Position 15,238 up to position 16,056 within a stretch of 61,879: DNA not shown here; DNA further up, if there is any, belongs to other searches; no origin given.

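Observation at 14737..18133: Orphan Rad50/SbcC-like zinc-hook ATPase operon with PD-(D/E)xK and HD partners and no SbcD/Mre11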

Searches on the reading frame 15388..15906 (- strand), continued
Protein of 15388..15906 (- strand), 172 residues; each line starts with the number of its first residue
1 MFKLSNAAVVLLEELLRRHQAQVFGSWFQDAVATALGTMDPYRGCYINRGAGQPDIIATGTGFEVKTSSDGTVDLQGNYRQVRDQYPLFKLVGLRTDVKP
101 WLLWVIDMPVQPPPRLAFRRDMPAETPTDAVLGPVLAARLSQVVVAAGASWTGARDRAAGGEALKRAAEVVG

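Call 78: list_cluster_members(proteins=[P0063, P0001, window:15388-15906:-, P0013, P0136])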
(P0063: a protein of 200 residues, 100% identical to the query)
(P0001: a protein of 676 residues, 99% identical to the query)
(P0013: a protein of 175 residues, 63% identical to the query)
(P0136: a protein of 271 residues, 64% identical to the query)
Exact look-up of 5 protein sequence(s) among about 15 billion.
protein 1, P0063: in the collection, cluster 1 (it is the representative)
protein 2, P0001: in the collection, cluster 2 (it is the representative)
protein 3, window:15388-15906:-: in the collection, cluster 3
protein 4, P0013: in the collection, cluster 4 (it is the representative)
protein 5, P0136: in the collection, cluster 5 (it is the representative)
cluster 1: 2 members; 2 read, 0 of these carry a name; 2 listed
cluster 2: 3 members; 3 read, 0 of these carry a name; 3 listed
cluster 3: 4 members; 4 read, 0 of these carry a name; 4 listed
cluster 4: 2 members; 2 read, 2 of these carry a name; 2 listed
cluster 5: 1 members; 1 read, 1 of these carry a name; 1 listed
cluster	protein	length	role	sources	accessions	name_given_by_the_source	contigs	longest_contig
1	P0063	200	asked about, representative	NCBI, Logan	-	-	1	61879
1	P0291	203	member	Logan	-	-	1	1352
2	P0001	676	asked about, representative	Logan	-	-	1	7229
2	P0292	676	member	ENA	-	-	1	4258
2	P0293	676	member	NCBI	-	-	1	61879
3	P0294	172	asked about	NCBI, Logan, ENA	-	-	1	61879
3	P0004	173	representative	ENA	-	-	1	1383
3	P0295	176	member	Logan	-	-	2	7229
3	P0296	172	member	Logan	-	-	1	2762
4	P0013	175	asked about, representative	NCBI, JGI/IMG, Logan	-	hypothetical protein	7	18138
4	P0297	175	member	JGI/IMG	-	hypothetical protein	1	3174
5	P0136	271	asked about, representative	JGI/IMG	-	hypothetical protein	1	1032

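Call 83: find_related_loci(query=A2, collection=viral_contigs, flank=10000)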
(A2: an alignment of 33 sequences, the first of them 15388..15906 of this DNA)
Query A2 (172 aa) in viral_contigs; peptide patterns used: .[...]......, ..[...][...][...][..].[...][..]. (x = any residue, [..] = any of these).
36 stretches matched a pattern, but none encodes a relative of the query by tblastn (E <= 1e-3).

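Call 84: find_related_loci(query=A2, collection=metagenome_contigs, flank=10000)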
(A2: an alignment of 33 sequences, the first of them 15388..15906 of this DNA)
Query A2 (172 aa) in metagenome_contigs; peptide patterns used: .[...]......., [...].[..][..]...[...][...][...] (x = any residue, [..] = any of these).
44 stretches matched a pattern; 24 encode a relative of the query (tblastn E <= 1e-3); 24 distinct loci.
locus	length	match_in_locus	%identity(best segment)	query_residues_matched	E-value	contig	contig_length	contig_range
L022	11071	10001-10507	63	1-169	1e-68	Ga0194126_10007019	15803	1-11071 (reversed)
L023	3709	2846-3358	63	1-171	1e-68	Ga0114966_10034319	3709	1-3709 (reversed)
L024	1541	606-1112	63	1-169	2e-70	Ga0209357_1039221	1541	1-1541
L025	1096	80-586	63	1-169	4e-72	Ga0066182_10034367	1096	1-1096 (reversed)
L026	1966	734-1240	62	1-169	1e-68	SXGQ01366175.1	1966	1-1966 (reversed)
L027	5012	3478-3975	61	1-166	2e-66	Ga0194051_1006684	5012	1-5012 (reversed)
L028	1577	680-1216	59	1-171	2e-64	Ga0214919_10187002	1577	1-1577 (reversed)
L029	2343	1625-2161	57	1-171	2e-60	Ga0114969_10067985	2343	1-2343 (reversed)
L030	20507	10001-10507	63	1-169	1e-68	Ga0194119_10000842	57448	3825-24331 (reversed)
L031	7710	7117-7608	57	1-164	1e-57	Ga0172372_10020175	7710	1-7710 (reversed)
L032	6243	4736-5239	54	1-168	2e-57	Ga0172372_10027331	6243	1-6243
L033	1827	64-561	55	1-166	2e-58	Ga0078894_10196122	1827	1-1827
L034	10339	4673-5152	54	1-160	1e-55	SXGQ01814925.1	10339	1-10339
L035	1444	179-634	60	18-171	8e-58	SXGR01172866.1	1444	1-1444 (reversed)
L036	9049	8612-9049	58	1-146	1e-51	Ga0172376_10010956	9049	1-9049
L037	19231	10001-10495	52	1-165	2e-50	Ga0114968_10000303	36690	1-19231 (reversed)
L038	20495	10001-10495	52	1-165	2e-50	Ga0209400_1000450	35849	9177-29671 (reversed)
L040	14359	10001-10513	50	1-171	1e-46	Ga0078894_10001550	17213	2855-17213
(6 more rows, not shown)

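Call 89: search_dna_similar(query=window:15388-15906:-, collection=plasmids, mode=protein, max_evalue=0.001, max_rows=10)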
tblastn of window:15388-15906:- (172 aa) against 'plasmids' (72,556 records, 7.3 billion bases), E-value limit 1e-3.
No match.

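Call 90: search_dna_similar(query=window:15388-15906:-, collection=phages, mode=protein, max_evalue=0.001, max_rows=10)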
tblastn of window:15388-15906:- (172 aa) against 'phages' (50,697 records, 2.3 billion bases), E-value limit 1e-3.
No match.

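Call 99: fold_search(model_id=the predicted structure, library=viral)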
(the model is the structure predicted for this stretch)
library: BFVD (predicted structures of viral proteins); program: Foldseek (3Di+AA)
matches with E <= 10: 264; with E <= 0.001: 0
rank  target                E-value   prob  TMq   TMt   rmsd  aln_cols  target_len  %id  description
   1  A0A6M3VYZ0            1.1e-02  0.99  0.39  0.54   4.3       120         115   16  Putative Holliday junction resolvase [Saccharolobus solfataricus rod-shaped virus 1]
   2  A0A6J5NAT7            1.2e-02  0.97  0.36  0.43   5.8       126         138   11  Uncharacterized protein [uncultured Caudovirales phage]
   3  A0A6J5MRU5            1.7e-02  0.99  0.36  0.44   4.1        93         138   18  Uncharacterized protein [uncultured Caudovirales phage]
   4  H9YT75                3.3e-02  0.63  0.26  0.23  10.1       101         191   12  (no name in the UniProt tables at hand)
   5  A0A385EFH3            6.3e-02  0.89  0.39  0.48   5.1       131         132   14  Uncharacterized protein [Synechococcus phage S-T4]
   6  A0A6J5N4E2            8.5e-02  0.75  0.35  0.32  10.0       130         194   10  Uncharacterized protein [uncultured Caudovirales phage]
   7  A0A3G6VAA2            1.1e-01  0.33  0.21  0.17  10.4       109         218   13  (no name in the UniProt tables at hand)
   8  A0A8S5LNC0            1.4e-01  0.66  0.33  0.36   5.1       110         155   11  Holliday junction resolvase [Siphoviridae sp. ctsf32]
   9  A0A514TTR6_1          1.4e-01  0.18  0.29  0.06  11.8       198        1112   14  RNA-directed RNA polymerase L [Largemouth bass bunyavirus]
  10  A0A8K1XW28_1          1.5e-01  0.04  0.14  0.05  18.8       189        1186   12  (no name in the UniProt tables at hand)
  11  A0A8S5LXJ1            1.8e-01  0.66  0.40  0.42   5.2       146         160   14  Uncharacterized protein [Myoviridae sp. ctZgq1]
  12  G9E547                1.9e-01  0.15  0.25  0.21  17.4       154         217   10  (no name in the UniProt tables at hand)
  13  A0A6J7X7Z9            2.3e-01  0.93  0.41  0.53   3.0       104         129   10  Uncharacterized protein [uncultured Caudovirales phage]
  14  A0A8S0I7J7            2.3e-01  0.41  0.27  0.41   5.8        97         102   14  (no name in the UniProt tables at hand)
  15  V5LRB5                2.6e-01  0.60  0.32  0.14   4.5        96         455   14  (no name in the UniProt tables at hand)
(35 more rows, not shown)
